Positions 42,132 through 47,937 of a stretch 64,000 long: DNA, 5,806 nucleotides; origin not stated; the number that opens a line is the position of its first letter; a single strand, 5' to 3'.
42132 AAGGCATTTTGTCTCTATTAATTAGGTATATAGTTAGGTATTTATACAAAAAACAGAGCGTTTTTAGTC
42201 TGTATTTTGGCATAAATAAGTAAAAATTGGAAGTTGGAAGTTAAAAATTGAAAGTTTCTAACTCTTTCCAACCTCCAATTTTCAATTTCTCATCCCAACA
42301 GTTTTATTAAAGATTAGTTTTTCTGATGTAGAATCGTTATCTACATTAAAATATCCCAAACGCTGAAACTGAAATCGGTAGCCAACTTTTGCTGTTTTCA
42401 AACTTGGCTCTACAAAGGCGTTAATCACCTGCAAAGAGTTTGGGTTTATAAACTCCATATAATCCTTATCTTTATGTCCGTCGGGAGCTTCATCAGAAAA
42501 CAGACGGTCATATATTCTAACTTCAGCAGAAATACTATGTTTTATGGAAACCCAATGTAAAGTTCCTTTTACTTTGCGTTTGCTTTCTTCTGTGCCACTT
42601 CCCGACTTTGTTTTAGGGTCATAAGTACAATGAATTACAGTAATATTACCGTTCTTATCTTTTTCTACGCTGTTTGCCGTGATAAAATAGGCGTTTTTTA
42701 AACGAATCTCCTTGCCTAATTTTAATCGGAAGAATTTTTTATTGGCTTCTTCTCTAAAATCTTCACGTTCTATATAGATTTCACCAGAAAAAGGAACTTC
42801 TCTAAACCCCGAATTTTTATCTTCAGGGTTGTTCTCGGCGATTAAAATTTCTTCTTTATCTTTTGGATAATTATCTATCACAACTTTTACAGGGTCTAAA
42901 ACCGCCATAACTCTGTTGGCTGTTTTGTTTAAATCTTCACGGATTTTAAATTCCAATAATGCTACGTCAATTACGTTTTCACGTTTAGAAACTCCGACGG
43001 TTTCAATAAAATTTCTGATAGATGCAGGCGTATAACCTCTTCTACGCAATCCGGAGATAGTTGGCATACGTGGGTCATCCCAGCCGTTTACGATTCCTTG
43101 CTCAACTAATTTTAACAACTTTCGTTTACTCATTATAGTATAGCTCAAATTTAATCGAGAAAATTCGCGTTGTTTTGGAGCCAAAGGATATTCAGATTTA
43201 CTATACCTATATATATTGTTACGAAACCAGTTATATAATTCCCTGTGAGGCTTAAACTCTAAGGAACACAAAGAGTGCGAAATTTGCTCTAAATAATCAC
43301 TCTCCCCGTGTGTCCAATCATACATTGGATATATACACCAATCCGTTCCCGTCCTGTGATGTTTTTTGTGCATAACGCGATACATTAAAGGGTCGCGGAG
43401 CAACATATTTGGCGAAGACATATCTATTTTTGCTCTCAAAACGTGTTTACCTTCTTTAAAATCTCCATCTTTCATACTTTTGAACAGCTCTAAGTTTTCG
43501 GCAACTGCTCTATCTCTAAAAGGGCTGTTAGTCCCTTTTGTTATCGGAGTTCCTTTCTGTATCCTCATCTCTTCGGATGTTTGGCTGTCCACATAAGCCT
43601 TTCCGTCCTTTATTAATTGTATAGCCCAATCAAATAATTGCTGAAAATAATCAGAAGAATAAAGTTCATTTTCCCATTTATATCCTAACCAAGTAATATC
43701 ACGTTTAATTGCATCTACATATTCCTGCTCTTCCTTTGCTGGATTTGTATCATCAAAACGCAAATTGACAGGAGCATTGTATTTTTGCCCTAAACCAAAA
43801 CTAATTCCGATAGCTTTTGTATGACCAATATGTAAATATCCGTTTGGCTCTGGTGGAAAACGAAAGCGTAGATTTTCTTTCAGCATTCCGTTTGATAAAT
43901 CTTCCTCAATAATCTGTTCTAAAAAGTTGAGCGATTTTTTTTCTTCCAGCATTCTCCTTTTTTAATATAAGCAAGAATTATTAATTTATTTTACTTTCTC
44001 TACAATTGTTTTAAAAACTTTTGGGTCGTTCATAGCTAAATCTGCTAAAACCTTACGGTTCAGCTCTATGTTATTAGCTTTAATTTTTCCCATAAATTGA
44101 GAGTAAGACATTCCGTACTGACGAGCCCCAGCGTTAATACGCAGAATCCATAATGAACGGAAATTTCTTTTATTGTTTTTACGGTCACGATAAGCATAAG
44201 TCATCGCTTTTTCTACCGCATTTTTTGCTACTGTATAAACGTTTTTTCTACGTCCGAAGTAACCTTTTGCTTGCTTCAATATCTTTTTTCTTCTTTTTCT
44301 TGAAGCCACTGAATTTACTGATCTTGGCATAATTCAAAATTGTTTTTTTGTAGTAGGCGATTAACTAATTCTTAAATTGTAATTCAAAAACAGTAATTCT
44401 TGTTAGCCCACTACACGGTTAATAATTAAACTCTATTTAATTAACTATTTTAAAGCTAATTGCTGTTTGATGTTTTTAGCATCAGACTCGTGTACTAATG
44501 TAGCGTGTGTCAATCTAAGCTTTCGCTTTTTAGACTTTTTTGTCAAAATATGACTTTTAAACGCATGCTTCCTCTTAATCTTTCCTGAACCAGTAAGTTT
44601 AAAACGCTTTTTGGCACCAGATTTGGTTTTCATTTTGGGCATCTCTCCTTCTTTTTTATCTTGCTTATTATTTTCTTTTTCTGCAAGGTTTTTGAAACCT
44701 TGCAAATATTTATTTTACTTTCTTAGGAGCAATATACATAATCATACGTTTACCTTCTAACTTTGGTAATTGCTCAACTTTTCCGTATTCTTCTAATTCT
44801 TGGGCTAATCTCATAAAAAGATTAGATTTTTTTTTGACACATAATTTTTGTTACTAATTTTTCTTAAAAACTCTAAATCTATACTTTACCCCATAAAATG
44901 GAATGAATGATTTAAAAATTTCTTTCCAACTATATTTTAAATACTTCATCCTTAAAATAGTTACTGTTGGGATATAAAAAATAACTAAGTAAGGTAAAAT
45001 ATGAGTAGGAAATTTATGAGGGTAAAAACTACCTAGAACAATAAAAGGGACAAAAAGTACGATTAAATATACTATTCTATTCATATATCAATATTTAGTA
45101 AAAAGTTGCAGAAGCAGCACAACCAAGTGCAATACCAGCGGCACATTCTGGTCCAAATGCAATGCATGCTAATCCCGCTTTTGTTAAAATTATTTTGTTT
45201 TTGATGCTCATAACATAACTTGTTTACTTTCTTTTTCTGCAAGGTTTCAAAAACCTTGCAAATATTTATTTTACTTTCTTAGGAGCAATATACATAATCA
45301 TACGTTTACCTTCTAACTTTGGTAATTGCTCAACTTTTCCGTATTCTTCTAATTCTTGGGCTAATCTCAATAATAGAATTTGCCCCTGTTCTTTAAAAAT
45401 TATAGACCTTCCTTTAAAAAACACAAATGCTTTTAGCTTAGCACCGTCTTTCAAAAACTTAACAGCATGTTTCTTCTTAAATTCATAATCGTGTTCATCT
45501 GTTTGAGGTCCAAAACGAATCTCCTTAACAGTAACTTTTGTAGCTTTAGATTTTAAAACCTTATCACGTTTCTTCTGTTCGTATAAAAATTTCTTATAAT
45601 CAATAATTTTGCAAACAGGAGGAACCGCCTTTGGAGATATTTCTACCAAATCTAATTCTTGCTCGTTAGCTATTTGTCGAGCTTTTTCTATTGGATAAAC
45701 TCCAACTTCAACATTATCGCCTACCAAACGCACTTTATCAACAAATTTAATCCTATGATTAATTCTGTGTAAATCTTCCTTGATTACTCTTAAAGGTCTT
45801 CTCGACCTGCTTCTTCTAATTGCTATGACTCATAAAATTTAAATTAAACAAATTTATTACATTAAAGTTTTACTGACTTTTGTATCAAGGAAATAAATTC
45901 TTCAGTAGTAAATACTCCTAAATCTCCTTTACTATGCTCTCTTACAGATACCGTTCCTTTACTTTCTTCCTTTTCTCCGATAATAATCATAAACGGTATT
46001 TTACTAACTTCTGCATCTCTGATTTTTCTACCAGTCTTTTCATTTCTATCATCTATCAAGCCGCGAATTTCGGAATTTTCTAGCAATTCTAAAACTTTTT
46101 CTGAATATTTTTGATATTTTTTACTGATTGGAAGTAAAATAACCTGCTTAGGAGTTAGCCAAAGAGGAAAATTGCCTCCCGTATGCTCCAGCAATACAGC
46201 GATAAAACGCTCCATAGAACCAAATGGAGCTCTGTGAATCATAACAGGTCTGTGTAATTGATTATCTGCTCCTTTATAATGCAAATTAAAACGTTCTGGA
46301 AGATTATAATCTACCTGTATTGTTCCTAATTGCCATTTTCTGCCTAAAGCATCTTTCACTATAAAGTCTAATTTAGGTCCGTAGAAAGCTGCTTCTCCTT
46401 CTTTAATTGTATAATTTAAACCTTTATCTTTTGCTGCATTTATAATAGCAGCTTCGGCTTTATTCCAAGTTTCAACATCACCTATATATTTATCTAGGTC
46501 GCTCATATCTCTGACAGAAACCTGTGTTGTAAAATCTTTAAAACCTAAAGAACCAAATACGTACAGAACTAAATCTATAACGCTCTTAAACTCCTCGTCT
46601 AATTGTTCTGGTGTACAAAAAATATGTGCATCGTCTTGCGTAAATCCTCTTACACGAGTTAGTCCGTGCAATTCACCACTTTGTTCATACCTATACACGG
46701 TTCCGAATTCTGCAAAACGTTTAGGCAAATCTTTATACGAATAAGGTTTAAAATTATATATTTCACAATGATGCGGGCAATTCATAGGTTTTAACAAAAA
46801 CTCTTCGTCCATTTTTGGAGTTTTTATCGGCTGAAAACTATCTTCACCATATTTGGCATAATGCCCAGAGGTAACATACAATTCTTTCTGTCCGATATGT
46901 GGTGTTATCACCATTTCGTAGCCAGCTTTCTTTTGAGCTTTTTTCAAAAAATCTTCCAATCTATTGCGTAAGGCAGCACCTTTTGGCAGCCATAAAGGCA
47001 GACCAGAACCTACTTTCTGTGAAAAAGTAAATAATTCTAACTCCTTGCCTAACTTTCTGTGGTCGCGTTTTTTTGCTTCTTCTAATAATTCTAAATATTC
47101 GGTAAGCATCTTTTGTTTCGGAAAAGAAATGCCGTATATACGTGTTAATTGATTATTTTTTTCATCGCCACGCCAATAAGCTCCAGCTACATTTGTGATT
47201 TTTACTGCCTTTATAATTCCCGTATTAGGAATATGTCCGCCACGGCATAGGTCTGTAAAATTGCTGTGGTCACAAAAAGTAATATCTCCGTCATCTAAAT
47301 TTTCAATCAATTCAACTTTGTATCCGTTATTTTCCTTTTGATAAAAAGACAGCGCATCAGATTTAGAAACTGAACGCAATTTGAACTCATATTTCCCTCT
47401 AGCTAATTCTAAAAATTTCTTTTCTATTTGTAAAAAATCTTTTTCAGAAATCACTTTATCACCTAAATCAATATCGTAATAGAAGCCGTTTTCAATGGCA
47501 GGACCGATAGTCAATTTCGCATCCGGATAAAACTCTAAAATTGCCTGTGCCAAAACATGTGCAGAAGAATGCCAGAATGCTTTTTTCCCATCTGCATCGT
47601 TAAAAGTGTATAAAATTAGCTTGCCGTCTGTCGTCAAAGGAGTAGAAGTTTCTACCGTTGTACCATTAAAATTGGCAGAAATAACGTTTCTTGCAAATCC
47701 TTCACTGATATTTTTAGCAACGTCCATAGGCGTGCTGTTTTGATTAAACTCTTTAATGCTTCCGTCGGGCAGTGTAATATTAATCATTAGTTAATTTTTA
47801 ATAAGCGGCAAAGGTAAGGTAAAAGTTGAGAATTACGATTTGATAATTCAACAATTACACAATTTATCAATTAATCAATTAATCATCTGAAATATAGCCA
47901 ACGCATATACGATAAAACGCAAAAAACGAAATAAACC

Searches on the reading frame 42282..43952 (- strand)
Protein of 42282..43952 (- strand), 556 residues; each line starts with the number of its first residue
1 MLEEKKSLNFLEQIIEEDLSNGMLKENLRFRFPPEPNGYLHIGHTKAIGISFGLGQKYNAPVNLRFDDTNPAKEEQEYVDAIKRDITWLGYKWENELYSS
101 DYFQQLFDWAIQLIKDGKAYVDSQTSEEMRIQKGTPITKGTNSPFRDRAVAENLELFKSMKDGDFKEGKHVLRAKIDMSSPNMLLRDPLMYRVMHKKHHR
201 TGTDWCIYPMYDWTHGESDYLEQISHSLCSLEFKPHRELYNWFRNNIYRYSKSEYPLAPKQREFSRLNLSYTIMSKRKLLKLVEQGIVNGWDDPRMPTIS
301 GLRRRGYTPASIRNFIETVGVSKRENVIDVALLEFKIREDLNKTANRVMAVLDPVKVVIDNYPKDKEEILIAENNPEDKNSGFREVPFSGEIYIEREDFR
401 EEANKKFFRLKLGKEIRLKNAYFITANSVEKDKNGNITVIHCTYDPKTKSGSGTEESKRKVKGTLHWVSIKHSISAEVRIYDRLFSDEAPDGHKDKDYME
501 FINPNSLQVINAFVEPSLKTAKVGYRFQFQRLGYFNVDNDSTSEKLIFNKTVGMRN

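Call 7: search_protein_families(library=ncbifam, proteins=[window:42282-43952:-], max_evalue=0.01)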
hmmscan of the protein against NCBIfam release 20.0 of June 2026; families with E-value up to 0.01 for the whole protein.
window:42282-43952:- (556 aa): 9 families
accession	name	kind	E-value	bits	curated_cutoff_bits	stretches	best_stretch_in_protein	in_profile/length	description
NF011291.0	PRK14703.1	equivalog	7.5e-236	785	681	1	5-555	10-553/769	glutamine--tRNA ligase/YqeY domain fusion protein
TIGR00440.1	glnS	equivalog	1.6e-219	730.2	425.8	1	29-555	2-519/524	glutamine--tRNA ligase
TIGR00463.1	gltX_arch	equivalog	6.4e-99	332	401.75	1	18-541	85-549/560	glutamate--tRNA ligase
NF003169.0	PRK04156.1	equivalog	2.7e-89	300.3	516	1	17-548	92-564/567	glutamate--tRNA ligase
TIGR00464.1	gltX_bact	equivalog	1.4e-13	50.5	289.95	1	28-178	2-150/470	glutamate--tRNA ligase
NF004315.1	PRK05710.1-4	equivalog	1.6e-12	47.4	250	1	30-130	1-102/274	tRNA glutamyl-Q(34) synthetase GluQRS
NF004314.0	PRK05710.1-3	equivalog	2.4e-09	37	256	1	28-126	7-106/297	tRNA glutamyl-Q(34) synthetase GluQRS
TIGR03838.1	queuosine_YadB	equivalog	1.5e-07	31.1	276.7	1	31-130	4-104/272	tRNA glutamyl-Q(34) synthetase GluQRS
NF004312.0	PRK05710.1-1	equivalog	0.00054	19.4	453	1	30-133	16-118/306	tRNA glutamyl-Q(34) synthetase GluQRS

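Call 8: search_protein_families(library=pfam, proteins=[window:42282-43952:-], max_evalue=0.01)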
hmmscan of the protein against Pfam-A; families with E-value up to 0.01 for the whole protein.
window:42282-43952:- (556 aa): 3 families
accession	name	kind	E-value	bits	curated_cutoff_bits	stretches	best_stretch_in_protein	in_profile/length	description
PF00749.27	tRNA-synt_1c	-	9.7e-93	310.9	23.4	1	28-342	2-313/314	tRNA synthetases class I (E and Q), catalytic domain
PF03950.23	tRNA-synt_1c_C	-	2.7e-30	104.9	23.9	1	345-445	1-91/91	tRNA synthetases class I (E and Q), anti-codon binding domain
PF20974.2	tRNA-synt_1c_C2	-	9.1e-24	84.4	23.9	1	464-538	1-69/69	tRNA synthetases class I (E and Q), anti-codon binding domain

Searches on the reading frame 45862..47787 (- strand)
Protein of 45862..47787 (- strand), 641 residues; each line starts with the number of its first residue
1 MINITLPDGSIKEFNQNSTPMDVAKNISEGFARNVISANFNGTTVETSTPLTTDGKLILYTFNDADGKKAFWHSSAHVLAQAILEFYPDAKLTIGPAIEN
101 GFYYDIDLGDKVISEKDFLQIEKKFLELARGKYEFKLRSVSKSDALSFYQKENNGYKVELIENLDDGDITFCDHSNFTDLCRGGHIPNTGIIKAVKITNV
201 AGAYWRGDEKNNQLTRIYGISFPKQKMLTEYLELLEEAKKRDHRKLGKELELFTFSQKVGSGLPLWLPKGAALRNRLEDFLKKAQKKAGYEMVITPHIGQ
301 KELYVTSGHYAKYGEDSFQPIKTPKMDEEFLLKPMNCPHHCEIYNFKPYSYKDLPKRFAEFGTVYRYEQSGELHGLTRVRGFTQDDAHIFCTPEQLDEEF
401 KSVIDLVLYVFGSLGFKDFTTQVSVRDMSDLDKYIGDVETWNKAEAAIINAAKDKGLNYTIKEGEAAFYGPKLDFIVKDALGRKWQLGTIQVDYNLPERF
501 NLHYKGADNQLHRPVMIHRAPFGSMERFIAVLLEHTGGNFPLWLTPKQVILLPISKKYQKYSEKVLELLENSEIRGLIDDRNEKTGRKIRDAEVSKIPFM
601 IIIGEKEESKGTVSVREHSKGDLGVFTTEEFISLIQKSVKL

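Call 7: search_protein_families(library=ncbifam, proteins=[window:45862-47787:-], max_evalue=0.01)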
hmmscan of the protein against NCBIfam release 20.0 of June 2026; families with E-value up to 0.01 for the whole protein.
window:45862-47787:- (641 aa): 16 families
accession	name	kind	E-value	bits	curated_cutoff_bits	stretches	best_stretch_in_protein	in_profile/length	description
TIGR00418.1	thrS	equivalog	1.9e-213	710.4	383.65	1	72-638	1-564/565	threonine--tRNA ligase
NF003068.0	PRK03991.1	equivalog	9.9e-65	219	484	1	234-640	190-593/613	threonine--tRNA ligase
NF006625.0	PRK09194.1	equivalog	3e-26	92.4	558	2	257-415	33-189/559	proline--tRNA ligase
NF008979.1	PRK12325.1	exception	6.7e-26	91.1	550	2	257-419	33-193/437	proline--tRNA ligase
TIGR00408.1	proS_fam_I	equivalog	8.9e-23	80.9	437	2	483-620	217-362/475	proline--tRNA ligase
TIGR00409.1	proS_fam_II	equivalog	1.1e-20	74.1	306.7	2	251-415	27-189/568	proline--tRNA ligase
TIGR00442.1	hisS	equivalog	5.7e-18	65.1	286.75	2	262-429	5-165/406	histidine--tRNA ligase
NF011500.0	PRK14938.1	equivalog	4.6e-16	58.8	362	1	537-637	265-365/387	Ser-tRNA(Thr) hydrolase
TIGR00389.1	glyS_dimeric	equivalog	5.1e-14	51.7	243.3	2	539-636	464-562/565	glycine--tRNA ligase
NF003211.1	PRK04173.1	equivalog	1.9e-10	40.2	312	2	347-434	181-267/454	glycine--tRNA ligase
TIGR00414.1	serS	equivalog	1.5e-08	34.1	301.65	1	235-441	134-341/418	serine--tRNA ligase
TIGR00443.1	hisZ_biosyn_reg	equivalog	4.5e-05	22.7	271.65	1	267-423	4-149/314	ATP phosphoribosyltransferase regulatory subunit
NF009085.0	PRK12420.1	equivalog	0.00024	20.5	540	1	548-621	340-412/426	histidine--tRNA ligase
TIGR02367.1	PylS_Cterm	equivalog_domain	0.0014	18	178.15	1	276-419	30-162/242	pyrrolysine--tRNA(Pyl) ligase large subunit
NF002120.0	PRK00960.1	equivalog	0.0023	16.6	611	0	329-399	310-380/518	serine--tRNA ligase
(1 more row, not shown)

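Call 8: search_protein_families(library=pfam, proteins=[window:45862-47787:-], max_evalue=0.01)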
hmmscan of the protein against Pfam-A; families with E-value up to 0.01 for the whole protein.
window:45862-47787:- (641 aa): 4 families
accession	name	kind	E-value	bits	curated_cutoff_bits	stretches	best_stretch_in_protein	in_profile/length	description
PF00587.30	tRNA-synt_2b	-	2e-48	165.2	29.3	1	327-535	8-178/179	tRNA synthetase class II core domain (G, H, P, S and T)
PF03129.25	HGTP_anticodon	-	6.9e-21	74.6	21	1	548-637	1-93/94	Anticodon binding domain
PF07973.19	tRNA_SAD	-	2.9e-12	46.8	24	1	170-218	2-44/44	Threonyl and Alanyl tRNA synthetase second additional domain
PF02824.27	TGS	-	3.5e-11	43.4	22.2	1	2-57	1-56/60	TGS domain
